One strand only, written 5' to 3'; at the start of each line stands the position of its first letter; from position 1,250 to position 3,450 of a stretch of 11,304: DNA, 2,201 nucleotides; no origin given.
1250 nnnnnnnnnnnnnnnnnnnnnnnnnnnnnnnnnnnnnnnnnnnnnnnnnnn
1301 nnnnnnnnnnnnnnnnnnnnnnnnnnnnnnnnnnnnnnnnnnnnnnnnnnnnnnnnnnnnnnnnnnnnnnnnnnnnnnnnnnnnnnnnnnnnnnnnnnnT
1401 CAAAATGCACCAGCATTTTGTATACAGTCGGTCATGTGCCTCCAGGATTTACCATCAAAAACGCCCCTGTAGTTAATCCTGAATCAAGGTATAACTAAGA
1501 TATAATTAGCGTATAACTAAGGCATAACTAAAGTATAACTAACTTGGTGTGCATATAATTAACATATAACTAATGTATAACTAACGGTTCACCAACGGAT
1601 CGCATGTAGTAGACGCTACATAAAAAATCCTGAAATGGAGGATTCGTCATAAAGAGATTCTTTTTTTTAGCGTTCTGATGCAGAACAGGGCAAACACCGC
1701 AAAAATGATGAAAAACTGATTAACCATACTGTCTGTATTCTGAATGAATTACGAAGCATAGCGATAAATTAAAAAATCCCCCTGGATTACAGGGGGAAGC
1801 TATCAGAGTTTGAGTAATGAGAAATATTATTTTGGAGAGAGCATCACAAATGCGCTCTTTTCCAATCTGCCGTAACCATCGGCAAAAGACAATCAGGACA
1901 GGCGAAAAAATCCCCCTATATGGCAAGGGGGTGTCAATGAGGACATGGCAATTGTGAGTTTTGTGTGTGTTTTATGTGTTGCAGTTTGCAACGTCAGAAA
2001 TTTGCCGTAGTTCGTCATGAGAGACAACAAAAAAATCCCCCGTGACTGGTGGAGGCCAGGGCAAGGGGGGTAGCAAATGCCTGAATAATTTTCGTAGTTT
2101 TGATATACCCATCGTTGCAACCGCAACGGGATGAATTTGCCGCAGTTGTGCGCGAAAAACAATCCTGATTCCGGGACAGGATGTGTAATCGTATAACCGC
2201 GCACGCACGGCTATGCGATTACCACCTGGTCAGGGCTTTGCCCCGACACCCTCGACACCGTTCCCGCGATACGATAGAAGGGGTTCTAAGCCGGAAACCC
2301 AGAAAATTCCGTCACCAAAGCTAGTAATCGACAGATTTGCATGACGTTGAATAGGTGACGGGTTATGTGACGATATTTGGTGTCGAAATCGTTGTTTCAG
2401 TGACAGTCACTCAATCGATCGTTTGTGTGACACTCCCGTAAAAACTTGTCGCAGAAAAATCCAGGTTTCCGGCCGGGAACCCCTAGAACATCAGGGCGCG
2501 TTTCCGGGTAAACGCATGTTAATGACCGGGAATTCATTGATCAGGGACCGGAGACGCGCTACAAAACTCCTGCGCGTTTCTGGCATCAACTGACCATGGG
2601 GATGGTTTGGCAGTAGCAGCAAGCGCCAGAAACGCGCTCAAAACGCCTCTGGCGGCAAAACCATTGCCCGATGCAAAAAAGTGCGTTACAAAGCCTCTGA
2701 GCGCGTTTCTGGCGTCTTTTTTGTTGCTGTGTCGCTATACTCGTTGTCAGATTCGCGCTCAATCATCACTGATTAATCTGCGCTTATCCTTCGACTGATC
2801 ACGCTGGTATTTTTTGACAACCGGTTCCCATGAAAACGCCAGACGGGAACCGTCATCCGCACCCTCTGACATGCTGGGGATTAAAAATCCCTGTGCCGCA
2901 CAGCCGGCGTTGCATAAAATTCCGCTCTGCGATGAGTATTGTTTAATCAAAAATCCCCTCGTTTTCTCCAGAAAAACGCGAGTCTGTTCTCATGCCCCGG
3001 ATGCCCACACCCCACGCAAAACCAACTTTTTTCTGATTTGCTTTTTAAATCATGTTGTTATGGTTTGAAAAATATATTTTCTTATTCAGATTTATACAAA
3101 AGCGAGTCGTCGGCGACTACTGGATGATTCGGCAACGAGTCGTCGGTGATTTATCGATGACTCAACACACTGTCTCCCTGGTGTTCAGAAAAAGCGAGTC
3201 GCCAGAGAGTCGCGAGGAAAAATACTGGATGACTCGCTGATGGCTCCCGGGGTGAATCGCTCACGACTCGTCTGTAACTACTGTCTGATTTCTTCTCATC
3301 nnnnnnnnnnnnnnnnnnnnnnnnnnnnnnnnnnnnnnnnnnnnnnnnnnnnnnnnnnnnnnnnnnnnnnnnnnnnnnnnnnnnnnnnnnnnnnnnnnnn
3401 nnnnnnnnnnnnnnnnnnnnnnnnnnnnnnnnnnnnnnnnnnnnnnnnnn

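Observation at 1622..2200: Tandem array of paralogous hairpin/U-tract units: candidate cluster of small RNA genes on the minus strand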

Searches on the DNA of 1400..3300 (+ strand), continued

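Call 22: get_annotated_region(hit=H27, flank=4000)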
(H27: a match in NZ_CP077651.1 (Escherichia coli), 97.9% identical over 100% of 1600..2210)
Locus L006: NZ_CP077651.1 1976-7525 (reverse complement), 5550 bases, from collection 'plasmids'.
description: Escherichia coli strain ST865 plasmid p2_ST865, complete sequence
organism: Escherichia coli (NCBI taxid 562)
taxonomy: Bacteria; Pseudomonadota; Gammaproteobacteria; Enterobacterales; Enterobacteriaceae; Escherichia; Escherichia coli
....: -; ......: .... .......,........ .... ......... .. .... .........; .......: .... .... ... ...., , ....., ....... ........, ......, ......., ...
typing (MOB-suite, as given by PLSDB): mobilizable; replicon rep_cluster_2401
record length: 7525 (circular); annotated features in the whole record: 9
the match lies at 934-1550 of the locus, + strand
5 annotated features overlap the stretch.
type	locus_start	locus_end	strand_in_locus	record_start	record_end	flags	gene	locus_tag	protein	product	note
CDS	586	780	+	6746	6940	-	-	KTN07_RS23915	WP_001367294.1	ANR family transcriptional regulator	-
CDS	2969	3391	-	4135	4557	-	-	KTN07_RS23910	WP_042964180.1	Exc2 family lipoprotein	-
CDS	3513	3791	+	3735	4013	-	-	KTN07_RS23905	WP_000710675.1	hypothetical protein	-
CDS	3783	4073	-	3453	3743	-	-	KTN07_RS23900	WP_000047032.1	hypothetical protein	-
CDS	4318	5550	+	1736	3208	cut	-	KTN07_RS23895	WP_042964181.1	colicin-like pore-forming protein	GO:0019835 - cytolysis [Evidence IEA]; GO:0050829 - defense response to Gram-negative bacterium [Evidence IEA]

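Call 34: get_annotated_region(hit=H2, flank=1500)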
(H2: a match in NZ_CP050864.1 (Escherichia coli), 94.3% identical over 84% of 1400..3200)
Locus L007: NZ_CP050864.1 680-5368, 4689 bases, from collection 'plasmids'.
description: Escherichia coli strain 8-3-DC15 plasmid unnamed2, complete sequence
organism: Escherichia coli (NCBI taxid 562)
taxonomy: Bacteria; Pseudomonadota; Gammaproteobacteria; Enterobacterales; Enterobacteriaceae; Escherichia; Escherichia coli
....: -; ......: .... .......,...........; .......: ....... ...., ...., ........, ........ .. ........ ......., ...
typing (MOB-suite, as given by PLSDB): mobilizable; replicon ColRNAI_rep_cluster_1857
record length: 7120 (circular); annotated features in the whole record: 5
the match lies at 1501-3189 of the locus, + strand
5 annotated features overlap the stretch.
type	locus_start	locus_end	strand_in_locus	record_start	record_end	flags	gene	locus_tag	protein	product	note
CDS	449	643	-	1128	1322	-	-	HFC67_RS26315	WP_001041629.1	Rop family plasmid primer RNA-binding protein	-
CDS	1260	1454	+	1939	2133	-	-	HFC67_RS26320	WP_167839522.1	ANR family transcriptional regulator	-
CDS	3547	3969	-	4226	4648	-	-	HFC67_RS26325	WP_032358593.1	Exc2 family lipoprotein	-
CDS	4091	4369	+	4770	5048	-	-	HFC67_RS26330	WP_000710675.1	hypothetical protein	-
CDS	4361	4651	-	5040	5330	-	-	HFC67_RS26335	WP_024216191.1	hypothetical protein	-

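Call 35: get_annotated_region(hit=H4, flank=1500)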
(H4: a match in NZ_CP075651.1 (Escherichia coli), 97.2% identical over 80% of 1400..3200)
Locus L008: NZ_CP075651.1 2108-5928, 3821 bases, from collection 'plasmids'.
description: Escherichia coli strain STEC17-190 plasmid pSTEC17_190-b, complete sequence
organism: Escherichia coli (NCBI taxid 562)
taxonomy: Bacteria; Pseudomonadota; Gammaproteobacteria; Enterobacterales; Enterobacteriaceae; Escherichia; Escherichia coli
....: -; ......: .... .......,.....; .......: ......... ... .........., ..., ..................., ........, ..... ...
typing (MOB-suite, as given by PLSDB): mobilizable; replicon rep_cluster_2350
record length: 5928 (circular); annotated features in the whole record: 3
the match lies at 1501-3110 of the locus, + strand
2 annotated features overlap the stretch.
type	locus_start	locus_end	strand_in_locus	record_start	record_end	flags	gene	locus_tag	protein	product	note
CDS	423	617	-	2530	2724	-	-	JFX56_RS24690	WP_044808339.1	Rop family plasmid primer RNA-binding protein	-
CDS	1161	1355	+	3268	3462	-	-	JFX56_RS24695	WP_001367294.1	ANR family transcriptional regulator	-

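Call 36: get_annotated_region(hit=H15, flank=1500)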
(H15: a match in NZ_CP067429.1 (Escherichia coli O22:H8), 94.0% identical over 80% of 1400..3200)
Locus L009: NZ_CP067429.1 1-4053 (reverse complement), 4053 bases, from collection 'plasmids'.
description: Escherichia coli O22:H8 strain 154 plasmid p7, complete sequence
organism: Escherichia coli O22:H8 (NCBI taxid 2491679)
taxonomy: Bacteria; Pseudomonadota; Gammaproteobacteria; Enterobacterales; Enterobacteriaceae; Escherichia; Escherichia coli; Escherichia coli O22:H8
host: -; source: Rectal swab of live bovine cattle; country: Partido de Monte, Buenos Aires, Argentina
typing (MOB-suite, as given by PLSDB): mobilizable
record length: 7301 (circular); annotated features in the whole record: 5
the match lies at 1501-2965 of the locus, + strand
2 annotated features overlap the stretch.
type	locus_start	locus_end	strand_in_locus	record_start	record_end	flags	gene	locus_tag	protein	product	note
CDS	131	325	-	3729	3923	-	-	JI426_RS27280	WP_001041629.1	Rop family plasmid primer RNA-binding protein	-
CDS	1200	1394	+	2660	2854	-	-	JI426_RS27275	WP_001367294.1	ANR family transcriptional regulator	-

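Call 37: get_annotated_region(hit=H33, flank=2500)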
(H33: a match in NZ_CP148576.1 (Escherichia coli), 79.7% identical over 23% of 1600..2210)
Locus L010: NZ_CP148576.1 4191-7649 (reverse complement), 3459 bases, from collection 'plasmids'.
description: Escherichia coli strain Z1322HEC0006 plasmid pZ1322HEC0006_1-4, complete sequence
organism: Escherichia coli (NCBI taxid 562)
taxonomy: Bacteria; Pseudomonadota; Gammaproteobacteria; Enterobacterales; Enterobacteriaceae; Escherichia; Escherichia coli
host: -; source: Homo sapiens,single cell; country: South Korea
typing (MOB-suite, as given by PLSDB): mobilizable; replicon rep_cluster_2350
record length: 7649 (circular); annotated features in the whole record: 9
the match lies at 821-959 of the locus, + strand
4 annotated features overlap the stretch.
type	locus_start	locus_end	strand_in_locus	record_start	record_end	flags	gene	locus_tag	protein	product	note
CDS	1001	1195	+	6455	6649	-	-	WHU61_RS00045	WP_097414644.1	Rop family plasmid primer RNA-binding protein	-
CDS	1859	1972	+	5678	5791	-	-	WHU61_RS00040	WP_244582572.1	replication initiation protein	-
CDS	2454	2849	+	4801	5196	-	-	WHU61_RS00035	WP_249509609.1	pesticin immunity protein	-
CDS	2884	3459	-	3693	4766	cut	pst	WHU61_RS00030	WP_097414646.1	pesticin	-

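Call 38: get_annotated_region(hit=H35, flank=1500)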
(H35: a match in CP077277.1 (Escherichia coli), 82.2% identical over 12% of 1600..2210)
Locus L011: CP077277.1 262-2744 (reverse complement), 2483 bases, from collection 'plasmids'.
description: Escherichia coli strain FDAARGOS_1385 plasmid unnamed4, complete sequence
organism: Escherichia coli (NCBI taxid 562)
taxonomy: Bacteria; Pseudomonadota; Gammaproteobacteria; Enterobacterales; Enterobacteriaceae; Escherichia; Escherichia coli
host: -; source: Seth Lab strain,Seth Lab Isolate; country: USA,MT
typing (MOB-suite, as given by PLSDB): mobilizable; replicon Col(MP18)
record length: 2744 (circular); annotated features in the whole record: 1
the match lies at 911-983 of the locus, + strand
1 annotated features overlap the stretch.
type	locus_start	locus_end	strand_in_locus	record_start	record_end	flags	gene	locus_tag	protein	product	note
CDS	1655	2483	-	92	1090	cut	-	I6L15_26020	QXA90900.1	protein rep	-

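Call 47: search_dna_similar(query=L011:830-965:-, collection=plasmids, mode=distant, max_rows=40, rows=spread, max_evalue=0.01)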
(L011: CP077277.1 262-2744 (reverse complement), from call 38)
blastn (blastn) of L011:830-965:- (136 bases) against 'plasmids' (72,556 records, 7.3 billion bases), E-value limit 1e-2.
Records with a match: 28; places in all: 28; records where one place covers at least 80% of the query: 22.
Best place of each record, by identity: >=99% 7; 95-99% 5; 80-90% 10; 60-80% 6.
By first word of the organism name: Escherichia 25; Shigella 3.
By predicted mobility (MOB-suite, as given by PLSDB): mobilizable 18; conjugative 9; non-mobilizable 1.
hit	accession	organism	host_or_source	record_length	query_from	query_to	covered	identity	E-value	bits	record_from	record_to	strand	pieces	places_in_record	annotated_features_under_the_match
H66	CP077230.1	Escherichia coli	Seth Lab strain,Seth Lab Isolate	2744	1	136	100%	100.0%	5e-63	246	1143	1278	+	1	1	record has no annotation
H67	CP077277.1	Escherichia coli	Seth Lab strain,Seth Lab Isolate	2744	1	136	100%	100.0%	5e-63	246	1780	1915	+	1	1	none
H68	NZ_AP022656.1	Escherichia coli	Homo sapiens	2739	1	136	100%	100.0%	5e-63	246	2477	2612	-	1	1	none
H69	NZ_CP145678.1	Escherichia coli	-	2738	1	136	100%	100.0%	5e-63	246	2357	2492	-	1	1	none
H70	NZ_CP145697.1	Escherichia coli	-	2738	1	136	100%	100.0%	5e-63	246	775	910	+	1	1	record has no annotation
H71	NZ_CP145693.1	Escherichia coli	Homo sapiens,stool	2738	1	136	100%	100.0%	5e-63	246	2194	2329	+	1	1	none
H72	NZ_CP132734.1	Escherichia coli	-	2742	1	136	100%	100.0%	5e-63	246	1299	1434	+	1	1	none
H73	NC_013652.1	Escherichia coli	-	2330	1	135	99%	98.5%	8e-60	235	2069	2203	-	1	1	hypothetical protein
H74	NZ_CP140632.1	Shigella sonnei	Homo sapiens,stool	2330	1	135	99%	98.5%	8e-60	235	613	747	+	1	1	hypothetical protein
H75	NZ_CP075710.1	Escherichia coli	Homo sapiens,stool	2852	4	135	97%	97.0%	2e-56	224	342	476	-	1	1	none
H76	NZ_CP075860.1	Escherichia coli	Homo sapiens,stool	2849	4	135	97%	97.0%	2e-56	224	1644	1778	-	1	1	record has no annotation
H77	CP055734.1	Escherichia coli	culture,Pooled pig faecal samples ...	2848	4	135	97%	97.0%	2e-56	224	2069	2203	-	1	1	none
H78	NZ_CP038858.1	Escherichia coli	pig,Single colony culture,feces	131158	1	136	100%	84.1%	1e-31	141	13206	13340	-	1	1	none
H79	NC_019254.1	Shigella sp. MO17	-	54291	1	136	100%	84.1%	1e-31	141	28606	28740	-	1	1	none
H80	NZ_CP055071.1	Shigella flexneri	Shek Wu Hui WWTPs_97 WWTPs influent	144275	1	136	100%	84.1%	1e-31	141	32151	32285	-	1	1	none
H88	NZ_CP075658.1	Escherichia coli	Homo sapiens,stool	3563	1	55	40%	78.2%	8e-3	46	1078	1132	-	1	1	none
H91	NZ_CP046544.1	Escherichia coli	Homo sapiens,feces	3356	1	55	40%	78.2%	8e-3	46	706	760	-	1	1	none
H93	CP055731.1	Escherichia coli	culture,Pooled pig faecal samples ...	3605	1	55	40%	78.2%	8e-3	46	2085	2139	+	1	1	none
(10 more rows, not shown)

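Call 48: get_annotated_region(hit=H79, flank=3000)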
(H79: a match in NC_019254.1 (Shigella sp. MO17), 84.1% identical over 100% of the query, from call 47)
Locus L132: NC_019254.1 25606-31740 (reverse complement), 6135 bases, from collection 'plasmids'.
description: Shigella sp. MO17 plasmid pMO17_54, complete sequence
organism: Shigella sp. MO17 (NCBI taxid 1072658)
taxonomy: Bacteria; Pseudomonadota; Gammaproteobacteria; Enterobacterales; Enterobacteriaceae; Shigella; Shigella sp. MO17
host: -; source: -; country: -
typing (MOB-suite, as given by PLSDB): mobilizable; replicon IncFIA,IncFIC,IncX1,rep_cluster_1778
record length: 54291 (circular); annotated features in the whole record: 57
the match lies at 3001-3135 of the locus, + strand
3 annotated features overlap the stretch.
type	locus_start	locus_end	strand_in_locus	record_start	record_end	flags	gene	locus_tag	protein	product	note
CDS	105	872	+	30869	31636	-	-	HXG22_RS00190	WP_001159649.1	DUF1883 domain-containing protein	-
CDS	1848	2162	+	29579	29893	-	-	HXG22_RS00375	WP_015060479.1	hypothetical protein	-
CDS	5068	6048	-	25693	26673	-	-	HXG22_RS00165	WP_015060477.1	IS5-like element ISKpn26 family transposase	-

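Call 49: get_annotated_region(hit=H88, flank=1800)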
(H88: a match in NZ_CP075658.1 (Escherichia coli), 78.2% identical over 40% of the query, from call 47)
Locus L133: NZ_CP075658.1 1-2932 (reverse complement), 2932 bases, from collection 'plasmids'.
description: Escherichia coli strain STEC17-183 plasmid pSTEC17_183-f
organism: Escherichia coli (NCBI taxid 562)
taxonomy: Bacteria; Pseudomonadota; Gammaproteobacteria; Enterobacterales; Enterobacteriaceae; Escherichia; Escherichia coli
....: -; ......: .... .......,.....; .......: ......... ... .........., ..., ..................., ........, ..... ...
typing (MOB-suite, as given by PLSDB): mobilizable; replicon Col(MP18)
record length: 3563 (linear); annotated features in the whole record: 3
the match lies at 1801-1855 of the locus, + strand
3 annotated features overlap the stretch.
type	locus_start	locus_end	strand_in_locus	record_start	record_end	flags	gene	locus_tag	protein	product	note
CDS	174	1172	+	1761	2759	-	-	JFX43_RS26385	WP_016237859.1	protein rep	-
CDS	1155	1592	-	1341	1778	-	-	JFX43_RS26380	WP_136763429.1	hypothetical protein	-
CDS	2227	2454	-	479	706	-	-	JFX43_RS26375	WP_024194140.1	hypothetical protein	-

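Call 50: get_annotated_region(hit=H91, flank=1800)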
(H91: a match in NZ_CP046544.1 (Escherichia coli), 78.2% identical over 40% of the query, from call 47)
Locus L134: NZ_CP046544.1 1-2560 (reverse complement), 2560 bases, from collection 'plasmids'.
description: Escherichia coli strain FHI_NMBU_10 plasmid pFHI_NMBU_10_05, complete sequence
organism: Escherichia coli (NCBI taxid 562)
taxonomy: Bacteria; Pseudomonadota; Gammaproteobacteria; Enterobacterales; Enterobacteriaceae; Escherichia; Escherichia coli
host: -; source: Homo sapiens,feces; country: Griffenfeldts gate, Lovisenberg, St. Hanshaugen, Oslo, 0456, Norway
typing (MOB-suite, as given by PLSDB): mobilizable; replicon Col(MP18)
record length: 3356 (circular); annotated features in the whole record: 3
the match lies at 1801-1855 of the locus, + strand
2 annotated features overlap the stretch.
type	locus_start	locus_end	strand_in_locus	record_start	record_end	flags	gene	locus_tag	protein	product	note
CDS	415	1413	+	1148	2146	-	-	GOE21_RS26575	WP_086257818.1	protein rep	-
CDS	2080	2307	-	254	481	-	-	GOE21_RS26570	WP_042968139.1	hypothetical protein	-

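Call 59: get_annotated_region(hit=H46, flank=1200)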
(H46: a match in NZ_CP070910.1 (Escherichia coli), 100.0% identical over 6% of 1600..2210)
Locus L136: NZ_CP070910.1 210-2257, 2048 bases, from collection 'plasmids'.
description: Escherichia coli strain 88COLEC plasmid p88COLEC-4
organism: Escherichia coli (NCBI taxid 562)
taxonomy: Bacteria; Pseudomonadota; Gammaproteobacteria; Enterobacterales; Enterobacteriaceae; Escherichia; Escherichia coli
host: -; source: Homo sapiens,Bacterial pure culture,feces; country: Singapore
typing (MOB-suite, as given by PLSDB): mobilizable; replicon Col(MP18)
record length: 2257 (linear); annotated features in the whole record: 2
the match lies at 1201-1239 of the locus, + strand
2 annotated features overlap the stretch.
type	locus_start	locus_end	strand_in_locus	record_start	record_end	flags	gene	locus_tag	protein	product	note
CDS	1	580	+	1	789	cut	-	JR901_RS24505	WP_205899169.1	protein rep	-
CDS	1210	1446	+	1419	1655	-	-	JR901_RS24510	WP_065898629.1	hypothetical protein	-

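Call 60: get_annotated_region(hit=H54, flank=1500)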
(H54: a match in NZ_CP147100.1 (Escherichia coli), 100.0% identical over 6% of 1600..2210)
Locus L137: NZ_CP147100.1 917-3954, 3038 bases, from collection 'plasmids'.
description: Escherichia coli strain KOr024 plasmid pKOr024_5, complete sequence
organism: Escherichia coli (NCBI taxid 562)
taxonomy: Bacteria; Pseudomonadota; Gammaproteobacteria; Enterobacterales; Enterobacteriaceae; Escherichia; Escherichia coli
host: -; source: environmental,river water; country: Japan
typing (MOB-suite, as given by PLSDB): mobilizable; replicon rep_cluster_2350
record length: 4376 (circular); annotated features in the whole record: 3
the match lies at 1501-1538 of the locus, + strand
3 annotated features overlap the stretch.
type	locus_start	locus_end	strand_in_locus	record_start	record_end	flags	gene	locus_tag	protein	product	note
CDS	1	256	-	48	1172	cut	-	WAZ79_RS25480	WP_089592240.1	ATP-binding protein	-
CDS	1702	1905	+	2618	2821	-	-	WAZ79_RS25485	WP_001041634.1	Rop family plasmid primer RNA-binding protein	-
CDS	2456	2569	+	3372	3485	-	-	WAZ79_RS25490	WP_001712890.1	hypothetical protein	-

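Call 61: get_annotated_region(hit=H65, flank=1500)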
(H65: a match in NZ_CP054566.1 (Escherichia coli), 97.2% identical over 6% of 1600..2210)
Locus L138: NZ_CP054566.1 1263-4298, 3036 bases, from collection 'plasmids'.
description: Escherichia coli strain SCU-478 isolate rectal swab from healthy college student plasmid pSCU-478-2, complete sequence
organism: Escherichia coli (NCBI taxid 562)
taxonomy: Bacteria; Pseudomonadota; Gammaproteobacteria; Enterobacterales; Enterobacteriaceae; Escherichia; Escherichia coli
host: -; source: Homo sapiens,whole organism; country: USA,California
typing (MOB-suite, as given by PLSDB): non-mobilizable; replicon rep_cluster_2350
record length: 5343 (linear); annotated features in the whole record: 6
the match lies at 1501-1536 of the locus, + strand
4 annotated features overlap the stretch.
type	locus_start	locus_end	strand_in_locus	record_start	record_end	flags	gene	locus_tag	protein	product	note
CDS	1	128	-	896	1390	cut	-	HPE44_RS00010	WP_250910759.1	PAAR domain-containing protein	-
CDS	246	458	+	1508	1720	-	-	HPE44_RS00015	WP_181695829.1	hypothetical protein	-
CDS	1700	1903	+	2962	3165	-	-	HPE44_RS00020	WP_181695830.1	Rop family plasmid primer RNA-binding protein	-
CDS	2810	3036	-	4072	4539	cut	-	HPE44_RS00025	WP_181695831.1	DUF6392 family protein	-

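Call 63: search_dna_similar(query=window:1766-2180:+, collection=ecoli_genomes, mode=near, max_rows=60, rows=spread)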
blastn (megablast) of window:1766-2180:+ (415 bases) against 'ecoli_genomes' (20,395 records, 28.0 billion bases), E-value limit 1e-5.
Records with a match: 35; places in all: 38; records where one place covers at least 80% of the query: 23.
Genomes with a match: 29 of 5426; with a place that covers at least 80% of the query: 22. Places per genome that has any: lowest 1, median 1, highest 4. On chromosomes: 0 places; on plasmids: 38.
Best place of each record, by identity: >=99% 27; 95-99% 4; 90-95% 4.
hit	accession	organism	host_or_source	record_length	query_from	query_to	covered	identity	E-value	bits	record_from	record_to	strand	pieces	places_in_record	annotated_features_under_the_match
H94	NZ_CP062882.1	Escherichia coli O157:H16 strain Res13-Lact-PEA12-26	Sus scrofa domesticus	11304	1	415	100%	99.8%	0e+0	761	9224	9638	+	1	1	none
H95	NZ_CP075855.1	Escherichia coli strain S19-651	Homo sapiens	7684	1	415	100%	99.5%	0e+0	756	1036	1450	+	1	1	none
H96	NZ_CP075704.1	Escherichia coli strain STEC2018-607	Homo sapiens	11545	1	415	100%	99.5%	0e+0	756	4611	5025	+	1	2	none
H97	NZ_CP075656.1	Escherichia coli strain STEC17-183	Homo sapiens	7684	1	415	100%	99.3%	0e+0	750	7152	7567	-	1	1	none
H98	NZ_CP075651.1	Escherichia coli strain STEC17-190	Homo sapiens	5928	1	415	100%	99.0%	0e+0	745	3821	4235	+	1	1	none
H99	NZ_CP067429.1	Escherichia coli O22:H8 strain 154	Rectal swab of live bovine cattle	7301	1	415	100%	99.0%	0e+0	745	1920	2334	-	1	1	none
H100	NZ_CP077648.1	Escherichia coli strain ST866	Homo sapiens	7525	1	415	100%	99.0%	0e+0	745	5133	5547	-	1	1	none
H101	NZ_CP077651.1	Escherichia coli strain ST865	Homo sapiens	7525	1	415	100%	99.0%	0e+0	745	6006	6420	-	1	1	none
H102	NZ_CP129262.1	Escherichia coli strain STEC1587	Homo sapiens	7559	1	415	100%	99.0%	0e+0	745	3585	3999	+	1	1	none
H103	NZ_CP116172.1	Escherichia coli strain DETEC-P1056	ICU patient rectal swab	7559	1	415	100%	99.0%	0e+0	745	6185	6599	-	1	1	none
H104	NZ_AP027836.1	Escherichia coli strain 2017.17.03CC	Homo sapiens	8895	1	415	100%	99.0%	0e+0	745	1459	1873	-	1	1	none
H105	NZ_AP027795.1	Escherichia coli strain 2017.06.05CC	Homo sapiens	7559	1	415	100%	99.0%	0e+0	745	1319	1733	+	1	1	none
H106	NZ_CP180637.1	Escherichia coli strain CUPS TF 6/1_01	Pig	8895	1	415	100%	99.0%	0e+0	745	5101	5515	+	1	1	none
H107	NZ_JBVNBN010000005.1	Escherichia coli strain YZ_2_1_complete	Tool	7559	1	415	100%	99.0%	0e+0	745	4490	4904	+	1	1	none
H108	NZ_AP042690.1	Escherichia coli strain OkiPb01714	bovine feces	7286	1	415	100%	99.0%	0e+0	745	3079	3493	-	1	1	none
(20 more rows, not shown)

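Call 67: search_dna_similar(query=window:2165-2262:+, collection=ecoli_genomes, mode=near, max_rows=60, rows=best)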
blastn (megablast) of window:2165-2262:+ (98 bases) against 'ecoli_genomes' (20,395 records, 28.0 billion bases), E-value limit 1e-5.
Records with a match: 631; places in all: 643; records where one place covers at least 80% of the query: 624.
Genomes with a match: 559 of 5426; with a place that covers at least 80% of the query: 554. Places per genome that has any: lowest 1, median 1, highest 5. On chromosomes: 2 places; on plasmids: 641.
Best place of each record, by identity: >=99% 11; 95-99% 238; 90-95% 131; 80-90% 251.
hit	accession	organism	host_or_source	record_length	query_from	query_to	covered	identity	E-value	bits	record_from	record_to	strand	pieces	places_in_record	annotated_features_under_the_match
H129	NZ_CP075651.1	Escherichia coli strain STEC17-190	Homo sapiens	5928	1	98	100%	100.0%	3e-43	182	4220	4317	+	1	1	none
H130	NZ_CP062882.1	Escherichia coli O157:H16 strain Res13-Lact-PEA12-26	Sus scrofa domesticus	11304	1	98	100%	100.0%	3e-43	182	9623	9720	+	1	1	none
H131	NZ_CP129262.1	Escherichia coli strain STEC1587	Homo sapiens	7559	1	98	100%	100.0%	3e-43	182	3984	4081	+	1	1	none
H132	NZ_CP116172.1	Escherichia coli strain DETEC-P1056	ICU patient rectal swab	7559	1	98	100%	100.0%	3e-43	182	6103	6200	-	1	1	none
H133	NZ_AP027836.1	Escherichia coli strain 2017.17.03CC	Homo sapiens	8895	1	98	100%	100.0%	3e-43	182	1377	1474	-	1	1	none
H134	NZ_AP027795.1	Escherichia coli strain 2017.06.05CC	Homo sapiens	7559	1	98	100%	100.0%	3e-43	182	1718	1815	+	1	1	none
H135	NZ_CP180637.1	Escherichia coli strain CUPS TF 6/1_01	Pig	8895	1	98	100%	100.0%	3e-43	182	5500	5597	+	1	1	none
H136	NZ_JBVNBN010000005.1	Escherichia coli strain YZ_2_1_complete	Tool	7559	1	98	100%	100.0%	3e-43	182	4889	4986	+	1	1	none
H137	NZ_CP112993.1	Escherichia coli strain E-93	missing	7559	1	98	100%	100.0%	3e-43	182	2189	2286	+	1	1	none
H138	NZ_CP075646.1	Escherichia coli strain S19-141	Homo sapiens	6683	1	98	100%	99.0%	1e-41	176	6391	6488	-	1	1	none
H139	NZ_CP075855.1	Escherichia coli strain S19-651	Homo sapiens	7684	1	98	100%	99.0%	1e-41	176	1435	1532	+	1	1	none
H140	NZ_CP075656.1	Escherichia coli strain STEC17-183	Homo sapiens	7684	1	98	100%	99.0%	1e-41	176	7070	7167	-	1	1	none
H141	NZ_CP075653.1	Escherichia coli strain STEC17-183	Homo sapiens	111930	1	98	100%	99.0%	1e-41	176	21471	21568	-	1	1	none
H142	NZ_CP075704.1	Escherichia coli strain STEC2018-607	Homo sapiens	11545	1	98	100%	99.0%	1e-41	176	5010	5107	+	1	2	none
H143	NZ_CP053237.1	Escherichia coli strain SCU-106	Homo sapiens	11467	1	98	100%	99.0%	1e-41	176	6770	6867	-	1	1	none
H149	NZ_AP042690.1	Escherichia coli strain OkiPb01714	bovine feces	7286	1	98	100%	99.0%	1e-41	176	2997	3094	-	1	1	none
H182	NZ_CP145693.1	Escherichia coli strain S1-KEN-04-A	Homo sapiens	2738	8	93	88%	91.9%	8e-24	117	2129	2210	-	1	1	none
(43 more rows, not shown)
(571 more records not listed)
